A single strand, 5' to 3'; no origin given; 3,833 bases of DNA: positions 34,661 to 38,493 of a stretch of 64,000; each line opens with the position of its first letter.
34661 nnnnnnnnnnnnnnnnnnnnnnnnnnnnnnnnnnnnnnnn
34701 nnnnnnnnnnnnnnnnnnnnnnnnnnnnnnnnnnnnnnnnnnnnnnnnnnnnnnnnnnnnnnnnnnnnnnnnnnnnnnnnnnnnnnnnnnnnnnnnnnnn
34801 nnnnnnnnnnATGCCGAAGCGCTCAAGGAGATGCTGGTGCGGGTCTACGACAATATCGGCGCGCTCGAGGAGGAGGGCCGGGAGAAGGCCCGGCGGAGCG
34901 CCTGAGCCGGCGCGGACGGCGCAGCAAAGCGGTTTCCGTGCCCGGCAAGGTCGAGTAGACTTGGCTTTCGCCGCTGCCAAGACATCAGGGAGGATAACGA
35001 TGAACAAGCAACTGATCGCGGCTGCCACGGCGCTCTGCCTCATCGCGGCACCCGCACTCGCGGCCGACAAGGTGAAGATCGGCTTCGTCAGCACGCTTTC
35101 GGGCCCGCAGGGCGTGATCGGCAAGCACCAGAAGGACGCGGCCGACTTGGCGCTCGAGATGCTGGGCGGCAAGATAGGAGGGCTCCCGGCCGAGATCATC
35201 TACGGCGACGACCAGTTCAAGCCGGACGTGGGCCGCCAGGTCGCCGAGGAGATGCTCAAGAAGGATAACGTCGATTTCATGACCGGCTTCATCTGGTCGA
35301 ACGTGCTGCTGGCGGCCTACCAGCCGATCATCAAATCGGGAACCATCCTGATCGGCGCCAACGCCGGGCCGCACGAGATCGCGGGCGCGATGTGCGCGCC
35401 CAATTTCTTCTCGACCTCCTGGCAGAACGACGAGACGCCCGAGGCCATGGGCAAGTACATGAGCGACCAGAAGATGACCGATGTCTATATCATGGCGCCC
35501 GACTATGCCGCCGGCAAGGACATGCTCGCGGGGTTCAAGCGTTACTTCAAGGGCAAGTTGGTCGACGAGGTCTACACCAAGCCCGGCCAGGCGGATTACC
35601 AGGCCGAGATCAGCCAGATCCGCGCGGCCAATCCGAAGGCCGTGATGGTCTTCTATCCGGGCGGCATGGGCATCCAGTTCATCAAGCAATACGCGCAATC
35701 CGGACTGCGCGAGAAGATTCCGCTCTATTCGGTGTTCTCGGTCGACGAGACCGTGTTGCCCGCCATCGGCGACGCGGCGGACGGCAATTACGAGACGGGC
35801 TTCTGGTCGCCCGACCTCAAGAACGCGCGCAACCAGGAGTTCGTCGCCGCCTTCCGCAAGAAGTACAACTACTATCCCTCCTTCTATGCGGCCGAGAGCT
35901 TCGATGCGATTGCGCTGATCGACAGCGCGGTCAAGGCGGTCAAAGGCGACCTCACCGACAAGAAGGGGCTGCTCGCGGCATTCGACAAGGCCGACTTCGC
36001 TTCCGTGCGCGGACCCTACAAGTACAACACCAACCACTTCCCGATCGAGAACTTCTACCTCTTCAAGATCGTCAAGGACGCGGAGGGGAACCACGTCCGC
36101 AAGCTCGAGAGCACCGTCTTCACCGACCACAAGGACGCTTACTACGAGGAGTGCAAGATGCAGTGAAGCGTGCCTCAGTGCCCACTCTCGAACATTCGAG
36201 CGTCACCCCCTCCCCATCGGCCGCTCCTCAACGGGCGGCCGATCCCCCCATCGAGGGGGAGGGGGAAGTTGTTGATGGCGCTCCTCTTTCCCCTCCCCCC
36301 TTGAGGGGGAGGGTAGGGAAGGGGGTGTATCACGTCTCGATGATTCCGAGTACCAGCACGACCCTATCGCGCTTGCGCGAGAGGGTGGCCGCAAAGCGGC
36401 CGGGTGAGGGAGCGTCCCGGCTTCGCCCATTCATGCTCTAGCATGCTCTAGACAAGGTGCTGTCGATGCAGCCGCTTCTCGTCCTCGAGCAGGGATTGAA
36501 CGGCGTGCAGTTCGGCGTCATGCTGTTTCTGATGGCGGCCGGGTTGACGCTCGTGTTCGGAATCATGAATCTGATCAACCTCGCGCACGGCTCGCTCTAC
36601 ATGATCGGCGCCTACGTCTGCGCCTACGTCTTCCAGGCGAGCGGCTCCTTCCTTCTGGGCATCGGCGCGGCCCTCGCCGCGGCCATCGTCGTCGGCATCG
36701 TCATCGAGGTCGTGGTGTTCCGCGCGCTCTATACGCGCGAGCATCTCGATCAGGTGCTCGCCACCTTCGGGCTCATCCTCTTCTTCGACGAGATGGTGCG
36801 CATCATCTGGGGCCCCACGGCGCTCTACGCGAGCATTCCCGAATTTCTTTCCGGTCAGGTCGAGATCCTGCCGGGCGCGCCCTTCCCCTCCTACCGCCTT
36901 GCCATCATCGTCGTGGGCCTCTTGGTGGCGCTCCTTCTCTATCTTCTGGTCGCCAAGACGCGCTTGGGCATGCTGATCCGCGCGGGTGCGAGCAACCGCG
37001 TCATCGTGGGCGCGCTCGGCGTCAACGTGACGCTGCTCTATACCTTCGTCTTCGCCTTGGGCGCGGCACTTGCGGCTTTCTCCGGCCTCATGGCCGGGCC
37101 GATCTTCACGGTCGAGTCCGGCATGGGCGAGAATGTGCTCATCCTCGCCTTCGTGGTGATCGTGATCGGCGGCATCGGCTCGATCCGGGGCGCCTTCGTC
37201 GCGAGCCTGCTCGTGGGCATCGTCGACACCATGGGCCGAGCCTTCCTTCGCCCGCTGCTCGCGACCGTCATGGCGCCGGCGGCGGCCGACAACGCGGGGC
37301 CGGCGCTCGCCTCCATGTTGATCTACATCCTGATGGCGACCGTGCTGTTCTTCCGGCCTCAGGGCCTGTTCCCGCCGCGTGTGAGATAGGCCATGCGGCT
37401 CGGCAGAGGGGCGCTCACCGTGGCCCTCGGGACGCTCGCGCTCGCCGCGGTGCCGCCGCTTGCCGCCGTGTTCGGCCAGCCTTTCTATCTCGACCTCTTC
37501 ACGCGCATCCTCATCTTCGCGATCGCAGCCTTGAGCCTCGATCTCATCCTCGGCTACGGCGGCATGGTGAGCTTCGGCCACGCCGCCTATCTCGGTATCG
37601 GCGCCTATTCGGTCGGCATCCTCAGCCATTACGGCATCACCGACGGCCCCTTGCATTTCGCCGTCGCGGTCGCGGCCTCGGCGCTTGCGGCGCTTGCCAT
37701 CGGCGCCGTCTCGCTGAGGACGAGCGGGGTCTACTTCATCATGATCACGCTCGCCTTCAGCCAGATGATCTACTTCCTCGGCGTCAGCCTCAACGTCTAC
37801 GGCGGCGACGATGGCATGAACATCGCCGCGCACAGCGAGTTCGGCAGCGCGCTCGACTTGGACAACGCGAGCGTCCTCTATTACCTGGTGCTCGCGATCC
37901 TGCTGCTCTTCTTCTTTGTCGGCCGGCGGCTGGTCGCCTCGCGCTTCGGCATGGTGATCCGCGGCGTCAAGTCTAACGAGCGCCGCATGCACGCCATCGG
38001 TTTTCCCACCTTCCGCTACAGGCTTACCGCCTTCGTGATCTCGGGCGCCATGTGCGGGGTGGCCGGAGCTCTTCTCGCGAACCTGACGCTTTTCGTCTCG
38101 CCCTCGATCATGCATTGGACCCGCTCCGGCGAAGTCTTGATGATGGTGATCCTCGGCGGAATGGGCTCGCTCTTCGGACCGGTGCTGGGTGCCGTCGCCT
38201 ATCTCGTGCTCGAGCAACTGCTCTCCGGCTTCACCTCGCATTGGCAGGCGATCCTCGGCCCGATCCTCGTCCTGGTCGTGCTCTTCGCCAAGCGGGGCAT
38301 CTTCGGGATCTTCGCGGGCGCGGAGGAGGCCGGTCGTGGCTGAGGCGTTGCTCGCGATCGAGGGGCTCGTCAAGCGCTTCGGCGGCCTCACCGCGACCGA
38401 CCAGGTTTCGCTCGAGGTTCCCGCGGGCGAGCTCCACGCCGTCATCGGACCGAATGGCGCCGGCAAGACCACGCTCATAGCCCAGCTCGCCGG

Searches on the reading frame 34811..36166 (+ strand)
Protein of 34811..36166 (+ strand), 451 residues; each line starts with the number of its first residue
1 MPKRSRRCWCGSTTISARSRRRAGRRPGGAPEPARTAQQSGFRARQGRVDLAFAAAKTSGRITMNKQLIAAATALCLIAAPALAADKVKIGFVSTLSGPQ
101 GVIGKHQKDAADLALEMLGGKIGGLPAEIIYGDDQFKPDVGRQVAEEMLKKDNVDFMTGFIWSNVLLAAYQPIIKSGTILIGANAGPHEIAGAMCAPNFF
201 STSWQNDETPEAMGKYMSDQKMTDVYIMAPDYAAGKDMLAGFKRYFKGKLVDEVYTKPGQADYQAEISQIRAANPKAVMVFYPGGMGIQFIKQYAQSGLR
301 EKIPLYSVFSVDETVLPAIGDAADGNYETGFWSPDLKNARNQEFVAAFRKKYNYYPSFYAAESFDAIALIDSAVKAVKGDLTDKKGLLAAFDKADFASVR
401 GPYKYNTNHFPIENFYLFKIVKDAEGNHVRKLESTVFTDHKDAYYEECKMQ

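Call 23: search_protein_families(library=pfam, proteins=[window:34811-36166:+], max_evalue=0.001)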
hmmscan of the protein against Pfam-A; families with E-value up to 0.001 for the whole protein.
window:34811-36166:+ (451 aa): 3 families
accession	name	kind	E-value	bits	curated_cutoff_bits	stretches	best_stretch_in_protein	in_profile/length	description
PF13458.12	Peripla_BP_6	-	8.9e-77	259.5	31.7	1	87-423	1-341/343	Periplasmic binding protein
PF13433.12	Peripla_BP_5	-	1e-17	64.8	27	1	88-436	1-352/363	Periplasmic binding protein domain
PF13407.12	Peripla_BP_4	-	0.00039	20.5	35.1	0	205-334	102-239/258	Periplasmic binding protein domain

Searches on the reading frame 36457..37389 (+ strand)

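Call 23: search_protein_families(library=pfam, proteins=[window:36457-37389:+], max_evalue=0.001)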
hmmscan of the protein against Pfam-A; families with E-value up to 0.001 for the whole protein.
window:36457-37389:+ (310 aa): 1 family
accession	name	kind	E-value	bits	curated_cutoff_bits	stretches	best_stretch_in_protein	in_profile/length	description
PF02653.21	BPD_transp_2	-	1.3e-34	120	26.8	1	16-296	5-268/269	Branched-chain amino acid transport system / permease component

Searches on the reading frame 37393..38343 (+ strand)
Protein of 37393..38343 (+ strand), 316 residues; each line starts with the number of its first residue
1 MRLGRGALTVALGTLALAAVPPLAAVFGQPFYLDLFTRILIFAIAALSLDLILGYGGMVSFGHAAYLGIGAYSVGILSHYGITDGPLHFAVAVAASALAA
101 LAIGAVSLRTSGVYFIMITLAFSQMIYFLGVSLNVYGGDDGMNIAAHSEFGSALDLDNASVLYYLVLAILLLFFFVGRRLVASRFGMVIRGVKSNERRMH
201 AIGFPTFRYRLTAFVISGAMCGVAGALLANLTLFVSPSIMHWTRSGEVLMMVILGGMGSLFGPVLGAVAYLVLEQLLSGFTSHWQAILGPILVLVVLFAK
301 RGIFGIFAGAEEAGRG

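Call 23: search_protein_families(library=pfam, proteins=[window:37393-38343:+], max_evalue=0.001)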
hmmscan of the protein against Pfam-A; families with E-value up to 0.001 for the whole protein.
window:37393-38343:+ (316 aa): 1 family
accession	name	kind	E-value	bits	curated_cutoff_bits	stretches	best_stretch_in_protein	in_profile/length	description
PF02653.21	BPD_transp_2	-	1.4e-39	136.3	26.8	1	33-295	3-268/269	Branched-chain amino acid transport system / permease component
